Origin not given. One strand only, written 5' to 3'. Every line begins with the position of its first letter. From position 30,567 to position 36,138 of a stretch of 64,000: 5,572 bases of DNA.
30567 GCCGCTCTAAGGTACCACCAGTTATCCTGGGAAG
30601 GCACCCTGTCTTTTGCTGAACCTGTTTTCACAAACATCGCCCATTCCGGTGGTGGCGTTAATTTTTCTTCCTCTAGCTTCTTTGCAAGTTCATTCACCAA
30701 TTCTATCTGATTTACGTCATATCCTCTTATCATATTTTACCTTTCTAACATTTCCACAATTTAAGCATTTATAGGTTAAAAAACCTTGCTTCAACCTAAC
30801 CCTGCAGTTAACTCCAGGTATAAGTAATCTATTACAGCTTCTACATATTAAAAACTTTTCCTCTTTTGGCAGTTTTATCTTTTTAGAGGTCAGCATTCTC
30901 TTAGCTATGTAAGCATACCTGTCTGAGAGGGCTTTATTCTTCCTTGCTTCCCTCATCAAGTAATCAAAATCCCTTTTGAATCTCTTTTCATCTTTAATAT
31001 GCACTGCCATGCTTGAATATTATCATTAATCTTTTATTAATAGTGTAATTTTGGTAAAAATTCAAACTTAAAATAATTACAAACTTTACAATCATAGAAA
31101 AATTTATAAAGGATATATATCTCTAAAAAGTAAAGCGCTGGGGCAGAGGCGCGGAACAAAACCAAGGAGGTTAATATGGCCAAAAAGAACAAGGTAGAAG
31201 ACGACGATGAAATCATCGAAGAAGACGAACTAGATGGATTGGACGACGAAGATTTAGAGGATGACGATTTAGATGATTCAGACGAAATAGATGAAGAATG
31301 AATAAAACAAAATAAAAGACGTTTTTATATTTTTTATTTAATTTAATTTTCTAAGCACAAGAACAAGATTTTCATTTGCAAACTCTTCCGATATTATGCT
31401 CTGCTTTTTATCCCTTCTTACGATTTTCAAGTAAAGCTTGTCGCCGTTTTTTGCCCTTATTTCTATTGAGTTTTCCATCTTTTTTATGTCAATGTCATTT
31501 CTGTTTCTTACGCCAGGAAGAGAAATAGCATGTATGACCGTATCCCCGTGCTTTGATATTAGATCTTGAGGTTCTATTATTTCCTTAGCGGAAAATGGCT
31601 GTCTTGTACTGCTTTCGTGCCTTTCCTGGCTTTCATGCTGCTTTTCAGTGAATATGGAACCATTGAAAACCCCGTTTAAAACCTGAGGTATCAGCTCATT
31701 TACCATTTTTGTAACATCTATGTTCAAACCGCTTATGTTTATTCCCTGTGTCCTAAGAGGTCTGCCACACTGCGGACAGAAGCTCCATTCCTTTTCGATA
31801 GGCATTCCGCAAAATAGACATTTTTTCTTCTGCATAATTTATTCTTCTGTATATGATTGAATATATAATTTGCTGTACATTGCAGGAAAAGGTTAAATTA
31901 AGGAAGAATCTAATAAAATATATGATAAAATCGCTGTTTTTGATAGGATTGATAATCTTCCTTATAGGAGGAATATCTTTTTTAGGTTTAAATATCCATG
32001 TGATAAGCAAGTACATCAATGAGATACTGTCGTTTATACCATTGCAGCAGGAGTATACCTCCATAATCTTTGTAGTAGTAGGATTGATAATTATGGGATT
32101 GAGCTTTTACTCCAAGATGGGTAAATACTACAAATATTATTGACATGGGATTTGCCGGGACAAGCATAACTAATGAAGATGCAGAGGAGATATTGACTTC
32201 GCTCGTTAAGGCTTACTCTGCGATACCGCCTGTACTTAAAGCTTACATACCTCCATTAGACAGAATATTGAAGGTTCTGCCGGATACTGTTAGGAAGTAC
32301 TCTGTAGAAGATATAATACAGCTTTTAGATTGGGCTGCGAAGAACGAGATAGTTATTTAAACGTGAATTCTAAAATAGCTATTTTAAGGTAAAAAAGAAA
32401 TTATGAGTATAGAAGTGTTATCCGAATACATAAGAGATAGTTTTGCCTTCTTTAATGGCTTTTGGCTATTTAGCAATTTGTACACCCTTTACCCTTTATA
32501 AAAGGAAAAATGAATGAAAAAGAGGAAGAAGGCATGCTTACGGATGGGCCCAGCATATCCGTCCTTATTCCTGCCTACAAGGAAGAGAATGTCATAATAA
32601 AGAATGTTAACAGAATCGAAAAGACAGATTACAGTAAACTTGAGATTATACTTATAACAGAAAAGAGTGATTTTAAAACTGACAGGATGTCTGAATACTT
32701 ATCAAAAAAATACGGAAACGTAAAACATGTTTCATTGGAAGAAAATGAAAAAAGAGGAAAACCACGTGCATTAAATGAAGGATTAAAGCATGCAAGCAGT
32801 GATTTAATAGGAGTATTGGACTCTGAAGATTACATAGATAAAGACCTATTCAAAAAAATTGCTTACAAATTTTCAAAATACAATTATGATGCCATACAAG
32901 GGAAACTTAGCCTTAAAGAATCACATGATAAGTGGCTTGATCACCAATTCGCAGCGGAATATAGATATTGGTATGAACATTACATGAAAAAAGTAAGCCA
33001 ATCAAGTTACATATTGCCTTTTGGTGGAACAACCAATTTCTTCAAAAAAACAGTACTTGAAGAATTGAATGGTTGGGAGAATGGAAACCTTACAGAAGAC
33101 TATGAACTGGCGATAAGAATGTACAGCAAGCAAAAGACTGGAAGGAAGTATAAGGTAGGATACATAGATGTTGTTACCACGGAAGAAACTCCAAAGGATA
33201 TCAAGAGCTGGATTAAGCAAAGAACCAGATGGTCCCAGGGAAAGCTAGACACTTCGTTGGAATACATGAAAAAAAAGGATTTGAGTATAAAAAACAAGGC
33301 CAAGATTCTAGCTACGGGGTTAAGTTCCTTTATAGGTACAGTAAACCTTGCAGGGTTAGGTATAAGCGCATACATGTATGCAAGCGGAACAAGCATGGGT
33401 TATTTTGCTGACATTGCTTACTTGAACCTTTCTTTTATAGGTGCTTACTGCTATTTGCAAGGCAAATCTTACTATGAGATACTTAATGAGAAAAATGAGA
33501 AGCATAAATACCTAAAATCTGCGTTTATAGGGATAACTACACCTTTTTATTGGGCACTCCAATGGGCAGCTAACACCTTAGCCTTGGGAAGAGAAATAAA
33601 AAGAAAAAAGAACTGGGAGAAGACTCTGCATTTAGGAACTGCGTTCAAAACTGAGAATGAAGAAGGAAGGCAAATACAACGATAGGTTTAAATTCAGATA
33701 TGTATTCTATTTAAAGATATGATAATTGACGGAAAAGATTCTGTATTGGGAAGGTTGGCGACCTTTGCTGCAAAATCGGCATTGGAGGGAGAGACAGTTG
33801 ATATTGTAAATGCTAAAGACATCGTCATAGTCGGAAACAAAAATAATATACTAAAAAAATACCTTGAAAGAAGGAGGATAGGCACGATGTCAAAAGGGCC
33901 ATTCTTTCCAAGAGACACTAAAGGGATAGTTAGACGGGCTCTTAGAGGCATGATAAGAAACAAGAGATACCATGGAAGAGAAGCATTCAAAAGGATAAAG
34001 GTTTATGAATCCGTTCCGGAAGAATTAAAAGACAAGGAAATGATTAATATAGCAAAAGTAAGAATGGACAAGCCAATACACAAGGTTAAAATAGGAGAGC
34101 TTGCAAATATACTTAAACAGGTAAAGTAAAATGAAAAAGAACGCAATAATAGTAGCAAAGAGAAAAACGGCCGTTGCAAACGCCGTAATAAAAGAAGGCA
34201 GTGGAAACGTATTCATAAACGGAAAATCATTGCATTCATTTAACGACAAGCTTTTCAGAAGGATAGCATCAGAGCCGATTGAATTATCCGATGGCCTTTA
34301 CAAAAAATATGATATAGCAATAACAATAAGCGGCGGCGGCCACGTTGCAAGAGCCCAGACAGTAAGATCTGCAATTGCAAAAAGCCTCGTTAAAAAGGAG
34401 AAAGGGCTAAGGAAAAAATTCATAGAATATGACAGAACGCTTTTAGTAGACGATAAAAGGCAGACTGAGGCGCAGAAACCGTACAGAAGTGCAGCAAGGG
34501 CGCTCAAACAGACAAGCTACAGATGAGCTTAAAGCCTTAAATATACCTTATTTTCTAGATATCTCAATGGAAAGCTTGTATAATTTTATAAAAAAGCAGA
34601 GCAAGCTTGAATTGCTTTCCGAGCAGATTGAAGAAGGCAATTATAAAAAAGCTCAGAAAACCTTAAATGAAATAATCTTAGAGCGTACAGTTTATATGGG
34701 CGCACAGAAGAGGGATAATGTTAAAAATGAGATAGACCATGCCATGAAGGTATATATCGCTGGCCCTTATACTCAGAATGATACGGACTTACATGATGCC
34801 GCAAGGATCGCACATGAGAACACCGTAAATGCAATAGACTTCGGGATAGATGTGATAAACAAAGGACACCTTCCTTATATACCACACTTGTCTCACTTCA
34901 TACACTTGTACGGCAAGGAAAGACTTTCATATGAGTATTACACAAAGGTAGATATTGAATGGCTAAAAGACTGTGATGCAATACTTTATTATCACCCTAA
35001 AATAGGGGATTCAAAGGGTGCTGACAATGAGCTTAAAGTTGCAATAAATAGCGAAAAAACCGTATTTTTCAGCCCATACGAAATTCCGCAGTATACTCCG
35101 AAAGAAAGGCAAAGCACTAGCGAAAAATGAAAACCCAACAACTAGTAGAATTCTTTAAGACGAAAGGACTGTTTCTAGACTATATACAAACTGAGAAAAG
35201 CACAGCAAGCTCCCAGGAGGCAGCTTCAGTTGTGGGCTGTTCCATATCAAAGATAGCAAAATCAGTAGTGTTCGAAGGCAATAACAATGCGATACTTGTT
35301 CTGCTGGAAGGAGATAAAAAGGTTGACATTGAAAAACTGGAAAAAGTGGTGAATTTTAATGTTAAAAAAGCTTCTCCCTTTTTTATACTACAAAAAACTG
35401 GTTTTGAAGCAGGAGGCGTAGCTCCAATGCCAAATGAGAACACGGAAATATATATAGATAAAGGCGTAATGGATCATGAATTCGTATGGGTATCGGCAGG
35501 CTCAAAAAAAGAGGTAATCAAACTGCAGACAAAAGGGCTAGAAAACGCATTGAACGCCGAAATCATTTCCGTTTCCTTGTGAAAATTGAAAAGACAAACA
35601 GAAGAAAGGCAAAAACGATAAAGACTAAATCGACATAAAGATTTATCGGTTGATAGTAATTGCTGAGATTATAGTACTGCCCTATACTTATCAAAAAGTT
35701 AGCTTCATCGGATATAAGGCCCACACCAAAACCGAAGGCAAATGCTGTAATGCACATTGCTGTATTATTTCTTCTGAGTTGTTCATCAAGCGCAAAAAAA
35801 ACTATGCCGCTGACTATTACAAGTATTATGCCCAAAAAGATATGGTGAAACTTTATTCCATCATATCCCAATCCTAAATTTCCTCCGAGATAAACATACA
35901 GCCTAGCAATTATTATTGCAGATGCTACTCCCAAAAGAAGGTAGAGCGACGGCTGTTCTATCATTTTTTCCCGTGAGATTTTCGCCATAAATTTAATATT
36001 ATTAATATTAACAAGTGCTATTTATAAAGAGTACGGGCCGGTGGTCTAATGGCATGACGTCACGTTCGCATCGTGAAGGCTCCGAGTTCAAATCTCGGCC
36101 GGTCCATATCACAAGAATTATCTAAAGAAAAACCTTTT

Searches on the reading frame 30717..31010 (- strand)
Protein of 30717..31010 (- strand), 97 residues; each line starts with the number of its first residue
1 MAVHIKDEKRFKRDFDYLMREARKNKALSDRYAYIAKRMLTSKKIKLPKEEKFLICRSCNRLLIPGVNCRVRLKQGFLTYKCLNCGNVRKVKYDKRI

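Call 8: search_protein_families(library=pfam, proteins=[window:30717-31010:-], max_evalue=0.01)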
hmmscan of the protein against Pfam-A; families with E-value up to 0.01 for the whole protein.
window:30717-31010:- (97 aa): 1 family
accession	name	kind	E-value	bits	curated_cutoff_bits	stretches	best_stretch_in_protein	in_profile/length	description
PF04032.22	Rpr2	-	4.8e-14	52.8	29.3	1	21-86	13-90/90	RNAse P Rpr2/Rpp21/SNM1 subunit domain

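Call 64: search_protein_families(library=ncbifam, proteins=[window:30717-31010:-], max_evalue=0.1)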
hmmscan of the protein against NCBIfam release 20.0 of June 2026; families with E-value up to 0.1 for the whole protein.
window:30717-31010:- (97 aa): 2 families
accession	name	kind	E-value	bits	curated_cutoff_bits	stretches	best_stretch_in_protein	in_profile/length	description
NF003045.0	PRK03954.1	equivalog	8.7e-15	54.9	162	1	11-94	22-108/121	ribonuclease P protein component 4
TIGR00319.1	desulf_FeS4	domain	0.072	12.8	36.05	0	80-91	8-19/34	desulfoferrodoxin FeS4 iron-binding domain-containing protein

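Call 71: search_solved_structures(query=window:30717-31010:-, max_evalue=0.01)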
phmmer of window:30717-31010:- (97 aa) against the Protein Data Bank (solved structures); distinct sequences matched with E-value up to 0.01: 4.
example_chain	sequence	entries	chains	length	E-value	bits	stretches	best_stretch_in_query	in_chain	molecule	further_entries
2k3r_A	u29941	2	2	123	1.5e-11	47.9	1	23-96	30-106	Ribonuclease P protein component 4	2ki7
1x0t_A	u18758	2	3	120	1.4e-10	44.8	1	14-94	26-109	Ribonuclease P protein component 4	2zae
6k0a_G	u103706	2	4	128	7.9e-09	39.2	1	20-91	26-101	Ribonuclease P protein component 4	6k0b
6ahr_K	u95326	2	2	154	4.4e-05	27.2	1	5-88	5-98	Ribonuclease P protein subunit p21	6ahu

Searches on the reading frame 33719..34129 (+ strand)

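Call 44: search_protein_families(library=pfam, proteins=[window:33719-34129:+], max_evalue=0.001)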
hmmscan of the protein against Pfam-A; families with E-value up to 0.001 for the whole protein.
window:33719-34129:+ (136 aa): 1 family
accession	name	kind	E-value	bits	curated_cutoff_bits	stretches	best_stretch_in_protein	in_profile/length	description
PF00572.24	Ribosomal_L13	-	3.9e-13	50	23.8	1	2-100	5-117/119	Ribosomal protein L13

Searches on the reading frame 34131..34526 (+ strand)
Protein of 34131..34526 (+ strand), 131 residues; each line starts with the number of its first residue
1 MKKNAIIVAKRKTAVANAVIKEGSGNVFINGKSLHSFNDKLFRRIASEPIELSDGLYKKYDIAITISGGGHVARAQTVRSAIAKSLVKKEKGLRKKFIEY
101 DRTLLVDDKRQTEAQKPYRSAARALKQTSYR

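Call 44: search_protein_families(library=pfam, proteins=[window:34131-34526:+], max_evalue=0.001)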
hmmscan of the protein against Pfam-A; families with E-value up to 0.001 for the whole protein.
window:34131-34526:+ (131 aa): 1 family
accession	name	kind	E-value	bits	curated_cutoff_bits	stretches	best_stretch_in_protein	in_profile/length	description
PF00380.25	Ribosomal_S9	-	1.1e-29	103.8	22.5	1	10-131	2-121/121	Ribosomal protein S9/S16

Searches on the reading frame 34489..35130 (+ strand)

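Call 44: search_protein_families(library=pfam, proteins=[window:34489-35130:+], max_evalue=0.001)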
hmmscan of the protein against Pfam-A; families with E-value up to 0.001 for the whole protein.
window:34489-35130:+ (213 aa): 2 families
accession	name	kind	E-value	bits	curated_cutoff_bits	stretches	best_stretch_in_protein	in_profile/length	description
PF24963.1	DUF7768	-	5.7e-07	30.2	26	1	87-192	2-95/98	Domain of unknown function (DUF7768)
PF14359.12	DUF4406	-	1.4e-05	25.9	22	1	86-192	1-89/91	Domain of unknown function (DUF4406)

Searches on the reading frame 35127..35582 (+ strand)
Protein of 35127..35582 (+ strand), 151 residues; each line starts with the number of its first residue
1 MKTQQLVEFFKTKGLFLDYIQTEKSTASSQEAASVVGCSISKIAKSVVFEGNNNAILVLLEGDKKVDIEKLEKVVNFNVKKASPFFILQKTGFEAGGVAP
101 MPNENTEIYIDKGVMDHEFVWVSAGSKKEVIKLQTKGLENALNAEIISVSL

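Call 44: search_protein_families(library=pfam, proteins=[window:35127-35582:+], max_evalue=0.001)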
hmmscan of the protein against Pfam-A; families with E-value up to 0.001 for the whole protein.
window:35127-35582:+ (151 aa): 1 family
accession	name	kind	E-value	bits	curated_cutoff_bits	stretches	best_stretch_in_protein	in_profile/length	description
PF04073.20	tRNA_edit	-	5.1e-21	75.5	25.5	1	24-139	2-121/123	Aminoacyl-tRNA editing domain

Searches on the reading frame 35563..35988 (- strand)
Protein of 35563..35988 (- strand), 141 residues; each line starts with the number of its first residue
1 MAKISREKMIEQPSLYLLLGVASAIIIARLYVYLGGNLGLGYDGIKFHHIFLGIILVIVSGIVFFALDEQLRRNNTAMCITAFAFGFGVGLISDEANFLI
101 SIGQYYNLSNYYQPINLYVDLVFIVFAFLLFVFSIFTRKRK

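Call 44: search_protein_families(library=pfam, proteins=[window:35563-35988:-], max_evalue=0.001)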
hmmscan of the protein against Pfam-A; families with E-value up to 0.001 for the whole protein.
window:35563-35988:- (141 aa): 0 families

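Call 63: search_protein_families(library=pfam, proteins=[window:35563-35988:-], max_evalue=1)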
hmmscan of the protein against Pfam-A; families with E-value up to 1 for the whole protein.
window:35563-35988:- (141 aa): 3 families
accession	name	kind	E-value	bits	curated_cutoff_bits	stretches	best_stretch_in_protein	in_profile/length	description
PF05745.16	CRPA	-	0.1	13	23.6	1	48-82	67-101/150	Chlamydia 15 kDa cysteine-rich outer membrane protein (CRPA)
PF21828.1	DUF6888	-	0.17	12.2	27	1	106-118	15-27/55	Domain of unknown function (DUF6888)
PF07672.19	MFS_Mycoplasma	-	0.86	9.4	24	1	77-138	33-91/297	Mycoplasma MFS transporter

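Call 64: search_protein_families(library=ncbifam, proteins=[window:35563-35988:-], max_evalue=0.1)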
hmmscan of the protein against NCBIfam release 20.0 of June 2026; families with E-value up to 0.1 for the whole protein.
window:35563-35988:- (141 aa): 4 families
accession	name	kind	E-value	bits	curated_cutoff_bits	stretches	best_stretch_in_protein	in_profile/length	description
NF050182.1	TM0026_fam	equivalog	0.0032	17.9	100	1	105-141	22-58/64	TM0026 family membrane protein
NF046005.2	near_gluc_PtsG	equivalog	0.016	15.5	45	0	50-93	8-51/85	MPN207a family PTS transporter accessory protein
TIGR02870.1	spore_II_D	equivalog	0.079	12.1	234.75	1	70-116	286-334/338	stage II sporulation protein D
NF033233.1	twin_helix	hypoth_equivalog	0.093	12.6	49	1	51-78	8-35/58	twin transmembrane helix small protein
